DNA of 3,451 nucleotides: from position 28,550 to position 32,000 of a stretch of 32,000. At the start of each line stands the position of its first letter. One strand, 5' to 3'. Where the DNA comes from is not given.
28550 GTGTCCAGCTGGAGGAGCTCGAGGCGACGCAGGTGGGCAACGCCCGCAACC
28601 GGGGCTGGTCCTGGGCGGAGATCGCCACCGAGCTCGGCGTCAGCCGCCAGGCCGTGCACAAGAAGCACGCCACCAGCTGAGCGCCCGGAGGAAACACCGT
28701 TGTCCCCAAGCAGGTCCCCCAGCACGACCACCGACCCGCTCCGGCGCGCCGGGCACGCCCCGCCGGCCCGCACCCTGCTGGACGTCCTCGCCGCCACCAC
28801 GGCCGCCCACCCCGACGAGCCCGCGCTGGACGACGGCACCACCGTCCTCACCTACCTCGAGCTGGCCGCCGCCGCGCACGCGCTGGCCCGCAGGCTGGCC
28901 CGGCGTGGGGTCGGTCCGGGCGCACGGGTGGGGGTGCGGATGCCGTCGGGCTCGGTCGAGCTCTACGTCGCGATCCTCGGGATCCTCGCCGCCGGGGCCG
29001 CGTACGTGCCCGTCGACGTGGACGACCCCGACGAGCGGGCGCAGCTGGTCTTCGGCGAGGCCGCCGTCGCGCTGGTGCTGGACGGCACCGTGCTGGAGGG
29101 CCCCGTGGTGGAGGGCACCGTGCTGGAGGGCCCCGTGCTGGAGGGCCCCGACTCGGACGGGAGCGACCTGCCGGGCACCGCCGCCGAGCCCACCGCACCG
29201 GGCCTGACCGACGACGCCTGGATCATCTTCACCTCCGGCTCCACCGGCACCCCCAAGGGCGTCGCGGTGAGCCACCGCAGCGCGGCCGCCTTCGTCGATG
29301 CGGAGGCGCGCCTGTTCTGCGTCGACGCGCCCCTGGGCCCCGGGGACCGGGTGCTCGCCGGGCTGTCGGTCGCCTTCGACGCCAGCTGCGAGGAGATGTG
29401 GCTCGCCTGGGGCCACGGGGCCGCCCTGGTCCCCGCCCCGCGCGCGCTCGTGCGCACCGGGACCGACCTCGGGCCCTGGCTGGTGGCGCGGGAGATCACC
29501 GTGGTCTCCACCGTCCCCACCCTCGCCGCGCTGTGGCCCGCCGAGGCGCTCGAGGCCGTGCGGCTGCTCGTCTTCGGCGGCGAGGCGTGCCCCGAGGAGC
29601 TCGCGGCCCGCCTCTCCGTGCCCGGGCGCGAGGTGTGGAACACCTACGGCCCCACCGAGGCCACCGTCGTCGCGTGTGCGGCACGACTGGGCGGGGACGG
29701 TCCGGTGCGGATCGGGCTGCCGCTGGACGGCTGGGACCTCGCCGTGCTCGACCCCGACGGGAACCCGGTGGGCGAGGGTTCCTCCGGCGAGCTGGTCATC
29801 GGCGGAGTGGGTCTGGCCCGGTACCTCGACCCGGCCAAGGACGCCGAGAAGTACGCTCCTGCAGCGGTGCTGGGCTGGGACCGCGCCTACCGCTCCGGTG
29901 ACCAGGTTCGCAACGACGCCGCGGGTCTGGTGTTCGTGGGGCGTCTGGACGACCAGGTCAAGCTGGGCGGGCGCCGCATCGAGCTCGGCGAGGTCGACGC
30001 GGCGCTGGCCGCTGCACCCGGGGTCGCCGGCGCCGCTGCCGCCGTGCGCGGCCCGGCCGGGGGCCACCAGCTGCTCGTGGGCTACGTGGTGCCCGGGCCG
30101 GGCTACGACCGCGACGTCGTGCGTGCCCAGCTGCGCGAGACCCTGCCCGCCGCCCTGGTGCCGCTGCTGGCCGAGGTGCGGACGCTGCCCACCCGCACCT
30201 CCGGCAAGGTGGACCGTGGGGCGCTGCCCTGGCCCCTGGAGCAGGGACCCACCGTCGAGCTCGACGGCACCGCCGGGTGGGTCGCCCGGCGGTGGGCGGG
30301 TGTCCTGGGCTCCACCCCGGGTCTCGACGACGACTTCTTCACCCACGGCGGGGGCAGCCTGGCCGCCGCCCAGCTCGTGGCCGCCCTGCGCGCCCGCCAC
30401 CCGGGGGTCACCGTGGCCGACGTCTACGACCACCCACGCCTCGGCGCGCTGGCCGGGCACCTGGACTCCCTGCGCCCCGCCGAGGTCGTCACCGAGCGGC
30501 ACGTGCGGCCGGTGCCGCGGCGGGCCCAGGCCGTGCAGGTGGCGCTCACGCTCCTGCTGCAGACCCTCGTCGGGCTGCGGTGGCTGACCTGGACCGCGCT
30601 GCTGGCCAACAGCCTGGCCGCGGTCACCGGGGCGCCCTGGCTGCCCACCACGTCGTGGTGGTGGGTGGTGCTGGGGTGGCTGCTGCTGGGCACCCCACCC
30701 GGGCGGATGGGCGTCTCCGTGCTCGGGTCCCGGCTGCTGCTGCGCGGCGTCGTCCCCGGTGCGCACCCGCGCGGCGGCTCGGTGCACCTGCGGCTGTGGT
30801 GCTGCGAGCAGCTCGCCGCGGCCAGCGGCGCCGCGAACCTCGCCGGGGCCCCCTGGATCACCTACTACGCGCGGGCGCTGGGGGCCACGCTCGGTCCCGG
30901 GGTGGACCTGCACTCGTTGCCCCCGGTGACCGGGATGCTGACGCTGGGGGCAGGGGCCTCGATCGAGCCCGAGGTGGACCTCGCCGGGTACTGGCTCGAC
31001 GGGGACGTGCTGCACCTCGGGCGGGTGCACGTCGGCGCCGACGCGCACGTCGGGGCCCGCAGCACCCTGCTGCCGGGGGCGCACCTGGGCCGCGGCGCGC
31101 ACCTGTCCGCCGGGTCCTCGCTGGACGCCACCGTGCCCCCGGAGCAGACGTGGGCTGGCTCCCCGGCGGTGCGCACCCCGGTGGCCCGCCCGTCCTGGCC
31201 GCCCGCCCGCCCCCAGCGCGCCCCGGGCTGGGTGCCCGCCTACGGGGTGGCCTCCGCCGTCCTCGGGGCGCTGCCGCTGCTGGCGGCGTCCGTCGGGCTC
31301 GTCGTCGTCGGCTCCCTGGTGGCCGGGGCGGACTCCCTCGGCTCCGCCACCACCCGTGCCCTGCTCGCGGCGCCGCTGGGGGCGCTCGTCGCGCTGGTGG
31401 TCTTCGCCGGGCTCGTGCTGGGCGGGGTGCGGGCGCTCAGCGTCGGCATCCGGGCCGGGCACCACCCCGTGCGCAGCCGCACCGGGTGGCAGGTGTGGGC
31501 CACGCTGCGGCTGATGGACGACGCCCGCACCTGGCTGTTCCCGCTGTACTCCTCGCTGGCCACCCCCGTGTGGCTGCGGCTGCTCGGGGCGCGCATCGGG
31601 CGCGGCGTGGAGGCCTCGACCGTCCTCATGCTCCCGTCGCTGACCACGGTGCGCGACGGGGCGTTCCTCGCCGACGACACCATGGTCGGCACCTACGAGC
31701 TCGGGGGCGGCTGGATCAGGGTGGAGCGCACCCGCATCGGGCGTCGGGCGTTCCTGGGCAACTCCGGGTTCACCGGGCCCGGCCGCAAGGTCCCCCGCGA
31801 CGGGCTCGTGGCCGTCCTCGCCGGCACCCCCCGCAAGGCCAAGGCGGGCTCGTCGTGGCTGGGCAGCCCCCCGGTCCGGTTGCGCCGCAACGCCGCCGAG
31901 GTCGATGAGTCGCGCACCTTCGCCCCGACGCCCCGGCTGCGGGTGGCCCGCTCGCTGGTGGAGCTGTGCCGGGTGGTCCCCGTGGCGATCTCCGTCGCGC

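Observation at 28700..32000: Pls/PosA-type membrane NRPS (candidate homopoly-amino-acid synthetase) hidden from the ORF track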

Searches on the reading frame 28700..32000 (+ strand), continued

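Call 11: find_related_loci(query=window:28700-32000:+, collection=genome_contigs, flank=10000)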
Query window:28700-32000:+ (1100 aa) in genome_contigs; peptide patterns used: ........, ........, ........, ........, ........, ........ (x = any residue, [..] = any of these).
600 stretches matched a pattern (row limit reached: there are more); 596 encode a relative of the query (tblastn E <= 1e-3); the best 80 are kept; 80 distinct loci.
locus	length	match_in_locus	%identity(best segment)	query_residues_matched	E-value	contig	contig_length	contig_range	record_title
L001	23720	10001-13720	66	3-1099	0e+0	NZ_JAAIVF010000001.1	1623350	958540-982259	Speluncibacter jeojiensis strain D2-41 contig1, whole genome shotgun sequence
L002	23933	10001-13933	65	10-1099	0e+0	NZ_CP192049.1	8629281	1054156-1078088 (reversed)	Kribbella sp. CA-253562 chromosome, complete genome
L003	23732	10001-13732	63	10-1100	0e+0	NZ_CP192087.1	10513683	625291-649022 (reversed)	Nocardia sp. CA-128927 chromosome, complete genome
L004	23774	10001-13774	62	5-1099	0e+0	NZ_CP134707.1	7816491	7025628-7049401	Rhodococcus opacus strain DSM 43205 chromosome, complete genome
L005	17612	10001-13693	63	16-1099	0e+0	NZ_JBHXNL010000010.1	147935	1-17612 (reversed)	Rhodococcus sp. NPDC058521 NPDC058521_390_C4.ctg-0010, whole genome shotgun sequence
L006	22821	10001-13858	63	5-1099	0e+0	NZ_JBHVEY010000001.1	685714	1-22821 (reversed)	Rhodococcus sp. NPDC057529 NPDC057529_323_C2.ctg-0001, whole genome shotgun sequence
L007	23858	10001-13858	63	5-1099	0e+0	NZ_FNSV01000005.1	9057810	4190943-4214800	Rhodococcus koreensis strain DSM 44498, whole genome shotgun sequence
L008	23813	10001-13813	62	10-1100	0e+0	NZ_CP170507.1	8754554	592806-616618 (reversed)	Nocardia brasiliensis strain GA14-02 chromosome, complete genome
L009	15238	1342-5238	64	14-1099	0e+0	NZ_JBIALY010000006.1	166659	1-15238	Kribbella sp. NPDC004536 NPDC004536_68_B4.ctg-0006, whole genome shotgun sequence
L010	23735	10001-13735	63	10-1100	0e+0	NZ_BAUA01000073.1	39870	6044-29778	Nocardia brasiliensis IFM 10847, whole genome shotgun sequence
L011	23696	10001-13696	64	16-1099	0e+0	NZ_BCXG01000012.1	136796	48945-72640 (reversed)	Rhodococcus tukisamuensis NBRC 100609, whole genome shotgun sequence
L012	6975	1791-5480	63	16-1099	0e+0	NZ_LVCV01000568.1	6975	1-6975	Rhodococcus sp. EPR-157 Scaffold5_3, whole genome shotgun sequence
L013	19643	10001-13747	62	4-1099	0e+0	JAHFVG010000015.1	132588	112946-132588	MAG: Rhodococcus sp. (in: high G+C Gram-positive bacteria) isolate nzgw98 NODE_52_length_132589_cov_5.952849, whole geno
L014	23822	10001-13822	66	14-1099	0e+0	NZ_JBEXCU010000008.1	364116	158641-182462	Kribbella sp. NPDC005582 NPDC005582_288_C4.ctg-0008, whole genome shotgun sequence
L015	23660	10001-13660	61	1-1100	0e+0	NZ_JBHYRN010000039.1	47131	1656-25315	Nocardia sp. NPDC058705 NPDC058705_T47_A7.ctg-0039, whole genome shotgun sequence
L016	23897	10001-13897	65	14-1099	0e+0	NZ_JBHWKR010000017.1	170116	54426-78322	Kribbella sp. NPDC059898 NPDC059898_T4_A12.ctg-0017, whole genome shotgun sequence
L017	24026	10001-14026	60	1-1100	0e+0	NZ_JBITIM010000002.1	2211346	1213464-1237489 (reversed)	Nocardia sp. NPDC050406 NPDC050406_120_D8.ctg-0002, whole genome shotgun sequence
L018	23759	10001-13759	61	1-1100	0e+0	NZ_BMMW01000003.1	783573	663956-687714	Nocardia camponoti strain CGMCC 4.7278 sequence03, whole genome shotgun sequence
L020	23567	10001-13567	64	20-1100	0e+0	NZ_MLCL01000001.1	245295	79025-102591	Mycobacterium syngnathidarum strain 27335 NODE_8_length_245295_cov_28.9776, whole genome shotgun sequence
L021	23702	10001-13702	64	17-1100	0e+0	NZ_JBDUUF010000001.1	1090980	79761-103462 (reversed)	Gordonia sp. B21 contig1, whole genome shotgun sequence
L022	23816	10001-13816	60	12-1100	0e+0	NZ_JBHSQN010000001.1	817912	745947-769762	Nocardia lasii strain CGMCC 4.7279 platanus_K_21_77_1, whole genome shotgun sequence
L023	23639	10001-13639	62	12-1100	0e+0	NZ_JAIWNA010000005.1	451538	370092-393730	Nocardia rosealba strain NEAU-G4 Scaffold5, whole genome shotgun sequence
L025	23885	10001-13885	63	20-1099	0e+0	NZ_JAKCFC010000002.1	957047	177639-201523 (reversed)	Mycolicibacterium lacusdiani strain JXJ CY 35 NODE_2, whole genome shotgun sequence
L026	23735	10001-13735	62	10-1100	0e+0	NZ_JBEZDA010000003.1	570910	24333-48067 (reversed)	Nocardia sp. NPDC049220 NPDC049220_48_D12.ctg-0003, whole genome shotgun sequence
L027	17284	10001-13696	63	14-1099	0e+0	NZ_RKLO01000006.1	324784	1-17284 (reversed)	Rhodococcus xishaensis strain LHW51113 scaffold6, whole genome shotgun sequence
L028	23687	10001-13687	64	16-1099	0e+0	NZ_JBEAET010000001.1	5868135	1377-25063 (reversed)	Rhodococcus sp. ACT016 contig_1, whole genome shotgun sequence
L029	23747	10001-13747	64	2-1099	0e+0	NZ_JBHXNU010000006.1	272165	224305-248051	Rhodococcus sp. NPDC058532 NPDC058532_323_G12.ctg-0006, whole genome shotgun sequence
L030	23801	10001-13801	62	19-1100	0e+0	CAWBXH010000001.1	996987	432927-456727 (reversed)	MAG: uncultured Actinomycetota bacterium isolate MFD05442.bin.1.427 genome assembly, contig: contig_11413, whole genome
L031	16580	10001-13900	62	17-1100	0e+0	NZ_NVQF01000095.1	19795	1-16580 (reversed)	Mycolicibacterium palauense strain CECT 8779 NODE_95, whole genome shotgun sequence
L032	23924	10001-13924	60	13-1100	0e+0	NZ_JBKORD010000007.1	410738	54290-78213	Nocardia arseniciresistens strain KC 131 NODE_7_length_410738_cov_32.125304_cov_32.125304, whole genome shotgun sequence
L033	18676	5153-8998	61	14-1100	0e+0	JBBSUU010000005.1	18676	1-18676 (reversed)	MAG: Mycobacteriales bacterium isolate SVL2_sbin.56 SVL2_sbin.56_k141_1119107_length_18676_cov_10.0000, whole genome sho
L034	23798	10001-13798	62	20-1100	0e+0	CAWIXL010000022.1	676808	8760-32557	MAG: uncultured Actinomycetota bacterium isolate MFD05705.bin.1.141 genome assembly, contig: contig_60265, whole genome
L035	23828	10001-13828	62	17-1099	0e+0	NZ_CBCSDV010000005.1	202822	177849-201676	Tsukamurella ocularis strain CIP111612T isolate CIP111612T NODE_0005, whole genome shotgun sequence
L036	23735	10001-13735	62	10-1100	0e+0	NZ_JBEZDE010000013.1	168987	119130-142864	Nocardia sp. NPDC049190 NPDC049190_81_G10.ctg-0013, whole genome shotgun sequence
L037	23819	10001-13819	62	20-1099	0e+0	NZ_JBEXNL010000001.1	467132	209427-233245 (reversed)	Tsukamurella sp. NPDC003166 NPDC003166_37_B12.ctg-0001, whole genome shotgun sequence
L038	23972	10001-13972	60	13-1100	0e+0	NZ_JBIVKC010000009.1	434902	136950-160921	Nocardia sp. NPDC088792 NPDC088792_161_D5.ctg-0009, whole genome shotgun sequence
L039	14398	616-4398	62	20-1100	0e+0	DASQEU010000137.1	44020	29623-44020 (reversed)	MAG TPA_asm: Mycobacterium sp. isolate SMAG_U11762 k141_1000065, whole genome shotgun sequence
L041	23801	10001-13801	62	13-1100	0e+0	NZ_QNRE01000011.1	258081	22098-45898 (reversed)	Nocardia puris strain DSM 44599 Ga0244502_111, whole genome shotgun sequence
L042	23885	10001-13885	62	3-1100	0e+0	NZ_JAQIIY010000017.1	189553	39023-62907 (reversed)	MAG: Mycobacterium kyogaense isolate bin5 tig00000518, whole genome shotgun sequence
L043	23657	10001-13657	61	9-1099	0e+0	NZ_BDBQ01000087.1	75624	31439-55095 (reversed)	Nocardia miyunensis NBRC 108239, whole genome shotgun sequence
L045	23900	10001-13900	62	25-1100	0e+0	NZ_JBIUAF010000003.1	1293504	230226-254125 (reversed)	Nocardia sp. NPDC052566 NPDC052566_374_D5.ctg-0003, whole genome shotgun sequence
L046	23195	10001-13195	62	16-1100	0e+0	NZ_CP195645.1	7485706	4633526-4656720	Actinokineospora sp. HUAS TT18 chromosome, complete genome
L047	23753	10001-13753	62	6-1099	0e+0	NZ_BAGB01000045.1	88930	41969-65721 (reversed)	Nocardia jiangxiensis NBRC 101359, whole genome shotgun sequence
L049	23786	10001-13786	62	20-1100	0e+0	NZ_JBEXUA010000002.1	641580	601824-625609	Mycobacterium sp. NPDC006124 NPDC006124_278_B11.ctg-0002, whole genome shotgun sequence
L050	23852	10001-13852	61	4-1100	0e+0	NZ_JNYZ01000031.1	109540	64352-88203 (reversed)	Amycolatopsis jejuensis strain NRRL B-24427 contig31.1, whole genome shotgun sequence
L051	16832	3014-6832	62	14-1100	0e+0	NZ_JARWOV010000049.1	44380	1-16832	Nocardia carnea strain 760185008 760185008.N.carnea_ctg_0049, whole genome shotgun sequence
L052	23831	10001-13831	62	19-1099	0e+0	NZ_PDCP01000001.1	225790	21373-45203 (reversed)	Mycolicibacterium agri strain CCUG37673 N1L225790C35, whole genome shotgun sequence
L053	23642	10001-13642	62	13-1099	0e+0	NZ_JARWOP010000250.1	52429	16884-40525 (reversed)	Nocardia wallacei strain 760185014 760185014.N.wallacei_ctg_0250, whole genome shotgun sequence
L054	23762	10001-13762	62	24-1100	0e+0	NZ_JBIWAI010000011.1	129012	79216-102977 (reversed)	Amycolatopsis sp. NPDC098790 NPDC098790_270_F1.ctg-0011, whole genome shotgun sequence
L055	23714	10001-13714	62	20-1100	0e+0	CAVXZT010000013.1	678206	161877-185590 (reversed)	MAG: uncultured Actinomycetota bacterium isolate MFD04212.bin.1.179 genome assembly, contig: contig_8819, whole genome s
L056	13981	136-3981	62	20-1100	0e+0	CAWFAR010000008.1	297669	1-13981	MAG: uncultured Actinomycetota bacterium isolate MFD01138.bin.1.83 genome assembly, contig: contig_23502, whole genome s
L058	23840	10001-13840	62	14-1100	0e+0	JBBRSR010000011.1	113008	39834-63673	MAG: Mycobacteriales bacterium isolate La2_metabat2.112 La2_metabat2.112_K_4096806L113008_cov_46.0195, whole genome shot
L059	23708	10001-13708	62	19-1100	0e+0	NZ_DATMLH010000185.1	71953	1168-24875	MAG: Mycobacterium sp. isolate SMAG_U12792 k141_1367786, whole genome shotgun sequence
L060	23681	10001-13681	63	17-1100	0e+0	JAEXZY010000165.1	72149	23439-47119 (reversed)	MAG: Actinomycetes bacterium isolate OH_HDB_257 k127_1181419, whole genome shotgun sequence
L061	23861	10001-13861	63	6-1099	0e+0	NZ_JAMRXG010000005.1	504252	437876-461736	Nocardia pulmonis strain CDC141 Scaffold5, whole genome shotgun sequence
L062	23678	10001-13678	61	17-1100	0e+0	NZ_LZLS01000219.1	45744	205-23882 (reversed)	Mycobacterium asiaticum strain 1165133.8 contig_92, whole genome shotgun sequence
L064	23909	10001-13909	61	12-1100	0e+0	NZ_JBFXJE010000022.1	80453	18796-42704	MAG: Mycolicibacterium sp. isolate CA_2019_TPIn_44 NODE_1040_length_80453_cov_13.154458_TPIn, whole genome shotgun seque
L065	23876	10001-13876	60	20-1100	0e+0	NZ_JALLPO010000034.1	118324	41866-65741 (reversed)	Sphaerisporangium perillae strain NEAU-ZS1 Scaffold34, whole genome shotgun sequence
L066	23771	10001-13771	63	24-1100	0e+0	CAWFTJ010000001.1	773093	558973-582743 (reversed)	MAG: Candidatus Melainabacteria bacterium isolate MFD09603.bin.1.256 genome assembly, contig: contig_13408, whole genome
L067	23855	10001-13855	60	1-1100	0e+0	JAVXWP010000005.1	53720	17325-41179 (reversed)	MAG: Actinomycetota bacterium isolate BP_308 scaffold_5048660, whole genome shotgun sequence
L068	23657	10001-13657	61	13-1099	0e+0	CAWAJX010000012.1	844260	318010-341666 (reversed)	MAG: uncultured Actinomycetota bacterium isolate MFD02416.bin.1.395 genome assembly, contig: contig_49698, whole genome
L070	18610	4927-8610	61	19-1100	0e+0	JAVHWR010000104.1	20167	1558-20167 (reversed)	MAG: Mycobacterium sp. isolate BP_245 scaffold_2578424, whole genome shotgun sequence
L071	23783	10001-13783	62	20-1100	0e+0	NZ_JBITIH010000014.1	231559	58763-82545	Micromonospora sp. NPDC050417 NPDC050417_58_G12.ctg-0014, whole genome shotgun sequence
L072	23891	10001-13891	60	17-1100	0e+0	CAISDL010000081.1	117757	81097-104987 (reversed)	MAG: uncultured actinobacterium isolate Loclat_bin-15077 genome assembly, contig: bin-15077:081/166, whole genome shotgu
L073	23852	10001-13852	62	9-1100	0e+0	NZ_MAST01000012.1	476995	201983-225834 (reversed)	Humibacillus sp. DSM 29435 contig2, whole genome shotgun sequence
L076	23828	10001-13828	65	8-1099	0e+0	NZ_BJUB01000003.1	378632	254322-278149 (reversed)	Cellulomonas xylanilytica strain NBRC 101102 sequence03, whole genome shotgun sequence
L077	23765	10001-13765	62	24-1100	0e+0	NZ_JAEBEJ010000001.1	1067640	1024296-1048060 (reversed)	Amycolatopsis sp. cmx-4-54 cmx-4-54_NODE_1_length_1067640_cov_27.931172, whole genome shotgun sequence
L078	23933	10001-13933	60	24-1100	0e+0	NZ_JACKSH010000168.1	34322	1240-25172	Mycolicibacterium pyrenivorans strain DSM 44605 MPYRDSM44605_contig000168, whole genome shotgun sequence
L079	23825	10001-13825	62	16-1100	0e+0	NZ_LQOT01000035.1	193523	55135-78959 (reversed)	Mycolicibacter engbaekii strain ATCC 27353 contig_40, whole genome shotgun sequence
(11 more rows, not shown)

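Call 26: search_protein_families(library=pfam, proteins=[L001:13879-15243:+, L001:9026-9928:+, L001:15108-16538:+], max_evalue=0.001)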
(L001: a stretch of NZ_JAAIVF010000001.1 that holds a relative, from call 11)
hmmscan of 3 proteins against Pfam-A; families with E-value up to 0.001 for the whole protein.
L001:13879-15243:+ (454 aa): 2 families
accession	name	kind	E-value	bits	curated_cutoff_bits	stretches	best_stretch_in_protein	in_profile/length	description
PF01433.26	Peptidase_M1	-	1.8e-26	93.5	27.7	1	253-444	7-218/218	Peptidase family M1 domain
PF17900.6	Peptidase_M1_N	-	1e-13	52.3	25.8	1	32-203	4-186/186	Peptidase M1 N-terminal domain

L001:9026-9928:+ (300 aa): 10 families
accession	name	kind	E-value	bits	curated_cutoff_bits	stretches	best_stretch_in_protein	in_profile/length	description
PF12802.13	MarR_2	-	1.5e-13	51.1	27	1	184-241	2-60/61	MarR family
PF01047.28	MarR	-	1.7e-12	47.5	24.6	1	188-242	4-58/59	MarR family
PF13601.12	HTH_34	-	3.3e-08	34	27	1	191-255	4-69/80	Winged helix DNA-binding domain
PF12840.13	HTH_20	-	1.6e-07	31.7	27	1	192-232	9-49/51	Helix-turn-helix domain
PF13463.12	HTH_27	-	3.5e-07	30.8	22.2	1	188-251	4-68/68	Winged helix DNA-binding domain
PF09339.16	HTH_IclR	-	7.9e-07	29.2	22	1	188-233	4-50/52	IclR helix-turn-helix domain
PF13412.12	HTH_24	-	8.4e-06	25.7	21.9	1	190-232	6-48/48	Winged helix-turn-helix DNA-binding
PF22381.2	Staph_reg_Sar_Rot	-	4.5e-05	23.9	27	1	187-253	14-80/85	Transcriptional regulator SarA/Rot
PF13545.12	HTH_Crp_2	-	0.00024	21.5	27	1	201-234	22-56/70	Crp-like helix-turn-helix domain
PF13814.12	Replic_Relax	-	0.00026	21.6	25.3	1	195-287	3-102/191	Replication-relaxation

L001:15108-16538:+ (476 aa): 0 families

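Call 29: find_encoding_contigs(protein=P0001, flank=10000, max_places=4)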
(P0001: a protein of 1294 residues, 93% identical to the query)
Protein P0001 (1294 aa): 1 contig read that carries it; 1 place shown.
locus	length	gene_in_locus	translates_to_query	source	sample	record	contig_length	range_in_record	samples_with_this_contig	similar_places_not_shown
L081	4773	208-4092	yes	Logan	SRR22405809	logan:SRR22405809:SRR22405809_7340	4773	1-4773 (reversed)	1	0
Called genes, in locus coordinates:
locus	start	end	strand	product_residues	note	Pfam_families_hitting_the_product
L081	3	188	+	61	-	?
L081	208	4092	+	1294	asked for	PF00501:AMP-binding, PF00132:Hexapep (faint), PF13193:AMP-binding_C (faint), PF00550:PP-binding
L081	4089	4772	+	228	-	?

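Call 63: search_protein_families(library=pfam, proteins=[L081:4089-4772:+, P0001], max_evalue=0.01)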
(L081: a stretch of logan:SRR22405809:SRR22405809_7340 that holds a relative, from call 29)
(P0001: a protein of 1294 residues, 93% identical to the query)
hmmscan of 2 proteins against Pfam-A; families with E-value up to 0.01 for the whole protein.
L081:4089-4772:+ (228 aa): 1 family
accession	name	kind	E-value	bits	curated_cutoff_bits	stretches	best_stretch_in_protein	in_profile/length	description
PF17900.6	Peptidase_M1_N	-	3.1e-14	53.9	25.8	1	17-188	3-186/186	Peptidase M1 N-terminal domain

P0001 (1294 aa): 5 families
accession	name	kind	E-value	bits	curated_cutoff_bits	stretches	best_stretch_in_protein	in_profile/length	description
PF00501.34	AMP-binding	-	2.5e-60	204.8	29.9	1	37-358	4-381/384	AMP-binding enzyme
PF00550.31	PP-binding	-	7.1e-11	42.6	20.8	1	511-572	2-67/67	Phosphopantetheine attachment site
PF00132.30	Hexapep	-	6.6e-10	38.7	27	1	760-790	2-32/36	Bacterial transferase hexapeptide (six repeats)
PF13193.12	AMP-binding_C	-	1.7e-05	26.1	24.5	1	415-487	1-76/76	AMP-binding enzyme C-terminal domain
PF14602.12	Hexapep_2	-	9e-05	22.6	27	1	760-794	2-34/34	Hexapeptide repeat of succinyl-transferase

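Call 64: search_protein_families(library=ncbifam, proteins=[P0001, L001:13879-15243:+], max_evalue=1e-10)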
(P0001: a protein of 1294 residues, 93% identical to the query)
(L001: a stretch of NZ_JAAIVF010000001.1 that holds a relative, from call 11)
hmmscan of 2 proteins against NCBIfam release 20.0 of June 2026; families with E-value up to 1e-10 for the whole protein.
P0001 (1294 aa): 58 families (the best 25 are shown)
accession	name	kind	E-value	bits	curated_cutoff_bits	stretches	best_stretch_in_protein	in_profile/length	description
TIGR02353.1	NRPS_term_dom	equivalog_domain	9.6e-219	728.2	423.1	1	595-1281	1-695/695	Pls/PosA family non-ribosomal peptide synthetase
TIGR01733.1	AA-adenyl-dom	subfamily_domain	4.9e-99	331.9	317.4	1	55-430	1-408/409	amino acid adenylation domain-containing protein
NF038078.1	NRPS_MxcG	equivalog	1.1e-80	271.4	2300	1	25-574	453-1043/1442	myxochelin non-ribosomal peptide synthetase MxcG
NF004282.0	PRK05691.1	subfamily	1.2e-74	250.6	4090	1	20-578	1123-1711/4334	non-ribosomal peptide synthase/polyketide synthase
NF041803.1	NRPS_SolG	exception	2.3e-64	217.6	2200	1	41-571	574-1154/1163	solanimycin non-ribosomal peptide synthetase SolG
NF047350.1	aureusi_NRPS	equivalog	8.3e-63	212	2500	1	21-586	1427-2004/2373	aureusimine non-ribosomal peptide synthetase AusA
NF007605.2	PRK10252.1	equivalog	1.2e-56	191.9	2400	1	26-550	452-1019/1292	enterobactin non-ribosomal peptide synthetase EntF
NF003417.0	PRK04813.1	subfamily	4.3e-47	160.8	476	1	30-493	5-499/505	D-alanine--poly(phosphoribitol) ligase subunit DltA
TIGR03098.1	ligase_PEP_1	hypoth_equivalog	1.4e-46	159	592.35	1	153-493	161-514/517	acyl-CoA ligase (AMP-forming), exosortase A system-associated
TIGR01734.1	D-ala-DACP-lig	equivalog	2.8e-45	154.8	559.85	1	30-493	2-498/504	D-alanine--poly(phosphoribitol) ligase subunit DltA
NF004837.0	PRK06187.1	subfamily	5.7e-36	123.9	476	1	153-494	169-519/531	long-chain-fatty-acid--CoA ligase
TIGR03443.1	alpha_am_amid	equivalog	2.1e-30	104.9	1030.1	1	378-450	677-750/1390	L-aminoadipate-semialdehyde dehydrogenase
NF005858.0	PRK07787.1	subfamily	9.2e-27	93.6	575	2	263-492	236-467/471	acyl-CoA synthetase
NF005801.1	PRK07656.1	equivalog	2.1e-24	86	657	1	155-489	165-495/500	FadD3 family acyl-CoA ligase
NF004822.0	PRK06178.1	equivalog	1.1e-23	83.7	782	0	319-493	390-563/571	acyl-CoA synthetase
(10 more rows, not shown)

L001:13879-15243:+ (454 aa): 2 families
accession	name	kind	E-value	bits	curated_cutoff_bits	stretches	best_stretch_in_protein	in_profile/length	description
TIGR02411.1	leuko_A4_hydro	equivalog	4.5e-29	101.6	761.7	1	29-452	12-446/600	leukotriene-A(4) hydrolase/aminopeptidase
TIGR02412.1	pepN_strep_liv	equivalog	7e-28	97.4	591.2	1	30-344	16-328/832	aminopeptidase N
